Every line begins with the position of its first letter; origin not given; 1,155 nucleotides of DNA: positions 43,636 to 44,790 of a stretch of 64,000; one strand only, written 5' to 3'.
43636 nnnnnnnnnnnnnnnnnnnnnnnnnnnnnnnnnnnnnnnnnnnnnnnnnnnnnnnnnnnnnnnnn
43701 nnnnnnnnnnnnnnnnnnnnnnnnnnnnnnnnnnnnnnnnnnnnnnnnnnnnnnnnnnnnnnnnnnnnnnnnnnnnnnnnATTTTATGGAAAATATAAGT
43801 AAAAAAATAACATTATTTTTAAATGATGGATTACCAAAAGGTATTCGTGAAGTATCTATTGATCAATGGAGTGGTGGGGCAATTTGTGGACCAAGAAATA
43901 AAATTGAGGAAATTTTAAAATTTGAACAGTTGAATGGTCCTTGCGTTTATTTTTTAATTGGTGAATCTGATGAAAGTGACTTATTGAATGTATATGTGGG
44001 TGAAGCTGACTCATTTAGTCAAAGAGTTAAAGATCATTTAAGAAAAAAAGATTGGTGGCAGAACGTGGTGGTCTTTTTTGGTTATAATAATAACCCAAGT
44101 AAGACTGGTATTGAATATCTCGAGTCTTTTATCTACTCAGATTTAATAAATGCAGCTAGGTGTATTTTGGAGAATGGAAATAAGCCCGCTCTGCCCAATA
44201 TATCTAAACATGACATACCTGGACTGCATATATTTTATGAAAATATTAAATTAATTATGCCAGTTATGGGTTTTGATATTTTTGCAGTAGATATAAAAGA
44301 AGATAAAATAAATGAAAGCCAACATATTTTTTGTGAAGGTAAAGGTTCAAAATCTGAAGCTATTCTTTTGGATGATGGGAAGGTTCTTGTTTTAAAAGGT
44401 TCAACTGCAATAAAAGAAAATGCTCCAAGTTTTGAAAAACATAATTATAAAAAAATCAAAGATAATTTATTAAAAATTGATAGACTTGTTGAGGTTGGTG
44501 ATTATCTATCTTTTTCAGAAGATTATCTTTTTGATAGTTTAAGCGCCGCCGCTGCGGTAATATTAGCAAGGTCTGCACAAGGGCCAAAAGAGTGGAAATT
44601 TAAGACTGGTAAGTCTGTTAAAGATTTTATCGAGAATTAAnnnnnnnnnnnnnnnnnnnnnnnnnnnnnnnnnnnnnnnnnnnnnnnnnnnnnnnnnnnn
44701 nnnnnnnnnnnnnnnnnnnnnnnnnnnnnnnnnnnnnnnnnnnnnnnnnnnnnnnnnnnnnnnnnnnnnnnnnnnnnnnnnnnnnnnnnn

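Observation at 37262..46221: Six-gene AT-rich operon (helicase, two methyltransferases, three nuclease-fold proteins) that does not fit a canonical R-M or known defense-system layout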

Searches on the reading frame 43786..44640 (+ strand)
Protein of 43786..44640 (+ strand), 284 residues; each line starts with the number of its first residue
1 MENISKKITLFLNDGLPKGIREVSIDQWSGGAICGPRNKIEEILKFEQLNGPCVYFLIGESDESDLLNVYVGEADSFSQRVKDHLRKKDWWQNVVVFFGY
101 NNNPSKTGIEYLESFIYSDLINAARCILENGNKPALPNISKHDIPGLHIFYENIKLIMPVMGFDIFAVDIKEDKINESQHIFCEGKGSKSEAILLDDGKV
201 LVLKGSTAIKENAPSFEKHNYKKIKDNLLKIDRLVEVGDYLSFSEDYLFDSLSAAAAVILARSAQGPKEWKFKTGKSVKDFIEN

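Call 3: search_protein_families(library=pfam, proteins=[window:43786-44640:+], max_evalue=0.01)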
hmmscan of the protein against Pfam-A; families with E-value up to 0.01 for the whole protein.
window:43786-44640:+ (284 aa): 1 family
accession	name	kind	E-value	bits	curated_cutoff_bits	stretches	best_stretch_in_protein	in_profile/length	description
PF14267.11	DUF4357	-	1.4e-13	51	38.4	1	226-277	2-53/54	Domain of unknown function (DUF4357)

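Call 4: search_protein_families(library=padloc, proteins=[window:43786-44640:+], max_evalue=0.01)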
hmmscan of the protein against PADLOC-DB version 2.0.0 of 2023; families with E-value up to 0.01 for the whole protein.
window:43786-44640:+ (284 aa): 7 families
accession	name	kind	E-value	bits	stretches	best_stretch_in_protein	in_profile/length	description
PDLC04925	PDC-S14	-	3.4e-79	263.9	1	1-281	13-294/301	-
PDLC04923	PDC-S14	-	1.1e-73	246.1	1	4-281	23-309/320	-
PDLC04922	PDC-S14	-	4.5e-48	162.1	2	8-179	6-172/305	-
PDLC04924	PDC-S14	-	9.4e-29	99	1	37-271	35-270/280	-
PDLC04921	PDC-S14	-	4.5e-13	47.1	1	45-179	43-178/280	-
PDLC02190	DUF3780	-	4.5e-09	34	1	198-280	273-354/361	-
PDLC05040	PDC-S57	-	2.5e-07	28.8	1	190-282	142-225/229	-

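Call 5: search_protein_families(library=ncbifam, proteins=[window:43786-44640:+], max_evalue=0.01)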
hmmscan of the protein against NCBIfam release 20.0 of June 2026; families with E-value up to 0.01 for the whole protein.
window:43786-44640:+ (284 aa): 0 families

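Call 95: find_related_loci(query=window:43786-44640:+, collection=viral_contigs, flank=8000)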
Query window:43786-44640:+ (284 aa) in viral_contigs; peptide patterns used: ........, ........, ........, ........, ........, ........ (x = any residue, [..] = any of these).
23 stretches matched a pattern, but none encodes a relative of the query by tblastn (E <= 1e-3).

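Call 96: search_dna_similar(query=window:43786-44640:+, collection=plasmids, mode=protein, max_rows=12)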
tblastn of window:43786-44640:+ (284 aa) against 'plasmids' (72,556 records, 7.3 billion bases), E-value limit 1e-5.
Records with a match: 48; places in all: 48; records where one place covers at least 80% of the query: 42.
Best place of each record, by identity: <60% 48.
By first word of the organism name: Rhodococcus 7; Variovorax 4; Acinetobacter 3; Azospirillum 3; Ketogulonicigenium 3; Rhodothermus 2; Alteromonas 2; Methylocystis 2; Prosthecochloris 1; Fulvitalea 1; and 20 more.
By predicted mobility (MOB-suite, as given by PLSDB): non-mobilizable 38; conjugative 6; mobilizable 4.
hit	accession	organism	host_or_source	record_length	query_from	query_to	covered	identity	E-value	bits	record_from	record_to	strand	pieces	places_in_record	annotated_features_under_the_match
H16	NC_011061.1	Prosthecochloris aestuarii DSM 271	-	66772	3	280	98%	34.3%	3e-34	138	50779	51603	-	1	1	GIY-YIG nuclease family protein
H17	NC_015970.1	Rhodothermus marinus SG0.5JP17-172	-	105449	3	284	99%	33.2%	4e-36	143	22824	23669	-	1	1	GIY-YIG nuclease family protein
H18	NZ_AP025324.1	Fulvitalea axinellae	-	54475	1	281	99%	32.2%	2e-25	112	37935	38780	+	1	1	GIY-YIG nuclease family protein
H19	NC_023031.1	Acinetobacter baumannii ZW85-1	-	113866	6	271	94%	33.5%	3e-33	135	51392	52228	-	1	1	GIY-YIG nuclease family protein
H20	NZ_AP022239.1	Acinetobacter baumannii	-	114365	6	271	94%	33.2%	9e-30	125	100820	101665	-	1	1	GIY-YIG nuclease family protein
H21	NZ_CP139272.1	Acinetobacter pittii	Homo sapiens,tracheal aspirate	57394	6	274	95%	32.5%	1e-29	124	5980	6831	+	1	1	GIY-YIG nuclease family protein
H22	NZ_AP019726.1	Bacteroides uniformis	Homo sapiens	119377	3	278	97%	31.4%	2e-26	115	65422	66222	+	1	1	GIY-YIG nuclease family protein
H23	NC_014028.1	Salinibacter ruber M8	-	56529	6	284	98%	30.4%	2e-26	115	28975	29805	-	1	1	GIY-YIG nuclease family protein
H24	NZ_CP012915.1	Azospirillum brasilense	Digitaria eriantha,microbe,root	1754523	3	273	95%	30.8%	2e-26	115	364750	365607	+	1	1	none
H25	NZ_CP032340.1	Azospirillum brasilense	soil sample,Agricultural field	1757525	3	273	95%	30.8%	2e-26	115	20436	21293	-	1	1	none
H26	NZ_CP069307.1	Rhodococcus aetherivorans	monoisolate,Minnesota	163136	3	270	94%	30.9%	2e-25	112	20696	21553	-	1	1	GIY-YIG nuclease family protein | restriction endonuclease subunit S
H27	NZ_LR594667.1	Variovorax sp. SRS16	linuron-contaminated soil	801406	1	284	100%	28.9%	2e-26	115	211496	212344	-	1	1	GIY-YIG nuclease family protein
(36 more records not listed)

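Call 97: get_annotated_region(hit=H17, flank=6000)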
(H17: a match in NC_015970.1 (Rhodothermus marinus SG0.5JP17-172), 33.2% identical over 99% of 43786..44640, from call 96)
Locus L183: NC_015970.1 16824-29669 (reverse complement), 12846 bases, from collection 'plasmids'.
description: Rhodothermus marinus SG0.5JP17-172 plasmid pRHOM17201, complete sequence
organism: Rhodothermus marinus SG0.5JP17-172 (NCBI taxid 762570)
taxonomy: Bacteria; Rhodothermota; Rhodothermia; Rhodothermales; Rhodothermaceae; Rhodothermus; Rhodothermus marinus; Rhodothermus marinus SG0.5JP17-172
host: -; source: -; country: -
typing (MOB-suite, as given by PLSDB): non-mobilizable; replicon rep_cluster_1386
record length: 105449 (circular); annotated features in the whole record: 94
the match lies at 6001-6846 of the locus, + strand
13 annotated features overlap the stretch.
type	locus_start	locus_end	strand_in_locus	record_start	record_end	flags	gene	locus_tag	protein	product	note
CDS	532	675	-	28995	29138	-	-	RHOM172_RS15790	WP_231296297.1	DUF2283 domain-containing protein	-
CDS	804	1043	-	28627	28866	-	-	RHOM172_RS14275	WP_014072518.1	type II toxin-antitoxin system prevent-host-death family antitoxin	GO:0008219 - cell death [Evidence IEA]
CDS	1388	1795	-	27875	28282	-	-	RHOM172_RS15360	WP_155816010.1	hypothetical protein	-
CDS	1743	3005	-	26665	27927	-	tnpB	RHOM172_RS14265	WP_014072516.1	IS607 family element RNA-guided endonuclease TnpB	-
CDS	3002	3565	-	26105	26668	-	-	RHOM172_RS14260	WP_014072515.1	IS607 family transposase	-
CDS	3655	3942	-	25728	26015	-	-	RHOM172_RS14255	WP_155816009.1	hypothetical protein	-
CDS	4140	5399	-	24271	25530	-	-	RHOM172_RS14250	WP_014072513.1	Y-family DNA polymerase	-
CDS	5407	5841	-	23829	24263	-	umuD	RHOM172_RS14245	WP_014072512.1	translesion error-prone DNA polymerase V autoproteolytic subunit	-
CDS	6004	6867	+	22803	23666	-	-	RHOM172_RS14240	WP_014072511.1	GIY-YIG nuclease family protein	-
CDS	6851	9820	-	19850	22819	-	-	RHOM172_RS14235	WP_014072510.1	DEAD/DEAH box helicase family protein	-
CDS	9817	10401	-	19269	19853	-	-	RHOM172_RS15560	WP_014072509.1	hypothetical protein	-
CDS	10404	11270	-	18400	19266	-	-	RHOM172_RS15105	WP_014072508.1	nucleotidyltransferase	-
CDS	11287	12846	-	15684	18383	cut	-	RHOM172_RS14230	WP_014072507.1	site-specific DNA-methyltransferase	GO:0006306 - obsolete DNA methylation [Evidence IEA]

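Call 98: get_annotated_region(hit=H19, flank=6000)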
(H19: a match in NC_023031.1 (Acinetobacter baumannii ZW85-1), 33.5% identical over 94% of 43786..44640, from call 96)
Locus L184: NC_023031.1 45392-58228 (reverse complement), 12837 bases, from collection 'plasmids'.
description: Acinetobacter baumannii ZW85-1 plasmid ZW85p2, complete sequence
organism: Acinetobacter baumannii ZW85-1 (NCBI taxid 1400867)
taxonomy: Bacteria; Pseudomonadota; Gammaproteobacteria; Moraxellales; Moraxellaceae; Acinetobacter; Acinetobacter baumannii; Acinetobacter baumannii ZW85-1
host: -; source: -; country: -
typing (MOB-suite, as given by PLSDB): non-mobilizable; replicon rep_cluster_718
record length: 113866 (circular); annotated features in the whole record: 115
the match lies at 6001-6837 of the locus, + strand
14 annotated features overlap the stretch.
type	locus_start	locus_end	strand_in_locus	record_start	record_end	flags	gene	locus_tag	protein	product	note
CDS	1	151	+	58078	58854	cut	-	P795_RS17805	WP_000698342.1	hypothetical protein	-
CDS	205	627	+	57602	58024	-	-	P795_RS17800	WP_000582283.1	hypothetical protein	-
CDS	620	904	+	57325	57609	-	-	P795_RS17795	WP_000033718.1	hypothetical protein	-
CDS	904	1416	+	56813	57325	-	-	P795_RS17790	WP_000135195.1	hypothetical protein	-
CDS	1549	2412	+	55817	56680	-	-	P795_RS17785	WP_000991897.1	hypothetical protein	-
CDS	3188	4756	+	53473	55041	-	-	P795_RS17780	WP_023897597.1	type I restriction-modification system subunit M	GO:0006306 - DNA methylation [Evidence IEA]; GO:0009307 - DNA restriction-modification system [Evidence IEA]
CDS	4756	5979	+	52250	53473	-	-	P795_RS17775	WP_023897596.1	restriction endonuclease subunit S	-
CDS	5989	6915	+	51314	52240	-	-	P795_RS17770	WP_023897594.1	GIY-YIG nuclease family protein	-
CDS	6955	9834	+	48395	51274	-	-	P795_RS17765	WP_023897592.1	type I restriction endonuclease subunit R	-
CDS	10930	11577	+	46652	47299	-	-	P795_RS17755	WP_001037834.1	hypothetical protein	-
CDS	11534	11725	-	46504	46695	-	-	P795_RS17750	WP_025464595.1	hypothetical protein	-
CDS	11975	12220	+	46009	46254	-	-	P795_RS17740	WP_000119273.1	hypothetical protein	-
CDS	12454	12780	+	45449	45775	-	-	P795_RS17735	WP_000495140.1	hypothetical protein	-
CDS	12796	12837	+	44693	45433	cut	-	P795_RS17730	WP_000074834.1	hypothetical protein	-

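Call 99: get_annotated_region(hit=H26, flank=6000)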
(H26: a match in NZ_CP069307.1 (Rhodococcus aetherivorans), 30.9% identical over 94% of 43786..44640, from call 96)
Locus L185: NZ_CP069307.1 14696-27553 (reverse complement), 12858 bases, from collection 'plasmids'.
description: Rhodococcus aetherivorans isolate PSBB011 plasmid unnamed, complete sequence
organism: Rhodococcus aetherivorans (NCBI taxid 191292)
taxonomy: Bacteria; Actinomycetota; Actinomycetes; Mycobacteriales; Nocardiaceae; Rhodococcus; Rhodococcus aetherivorans
host: -; source: monoisolate,Minnesota; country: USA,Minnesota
typing (MOB-suite, as given by PLSDB): conjugative; relaxase MOBF; mating-pair formation MPF_T
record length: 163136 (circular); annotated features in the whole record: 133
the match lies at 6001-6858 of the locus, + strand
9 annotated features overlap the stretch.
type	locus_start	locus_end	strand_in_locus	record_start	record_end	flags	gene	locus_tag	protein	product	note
CDS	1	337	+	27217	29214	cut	-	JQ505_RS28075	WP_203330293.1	TraM recognition domain-containing protein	-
CDS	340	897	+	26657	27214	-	-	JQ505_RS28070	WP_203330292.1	DUF4913 domain-containing protein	-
CDS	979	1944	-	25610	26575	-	-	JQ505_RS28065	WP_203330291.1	recombinase family protein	GO:0006310 - DNA recombination [Evidence IEA]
CDS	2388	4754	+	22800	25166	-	-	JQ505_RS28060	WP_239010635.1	class I SAM-dependent DNA methyltransferase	-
CDS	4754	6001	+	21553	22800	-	-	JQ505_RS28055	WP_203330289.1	restriction endonuclease subunit S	-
CDS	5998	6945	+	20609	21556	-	-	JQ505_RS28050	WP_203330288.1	GIY-YIG nuclease family protein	-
CDS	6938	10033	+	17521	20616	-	-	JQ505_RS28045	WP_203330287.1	HsdR family type I site-specific deoxyribonuclease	GO:0009307 - DNA restriction-modification system [Evidence IEA]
CDS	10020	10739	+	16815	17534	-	-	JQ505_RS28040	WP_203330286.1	SprT family zinc-dependent metalloprotease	GO:0006508 - proteolysis [Evidence IEA]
CDS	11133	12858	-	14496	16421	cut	-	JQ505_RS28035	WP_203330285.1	AAA family ATPase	-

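Call 119: search_protein_families(library=phrogs, proteins=[window:43786-44640:+], max_evalue=0.001)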
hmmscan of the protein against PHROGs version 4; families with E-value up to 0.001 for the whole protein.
window:43786-44640:+ (284 aa): 1 family
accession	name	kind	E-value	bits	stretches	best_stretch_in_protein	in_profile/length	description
phrog_12629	-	unknown function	1.3e-54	186.5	1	5-281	4-295/303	-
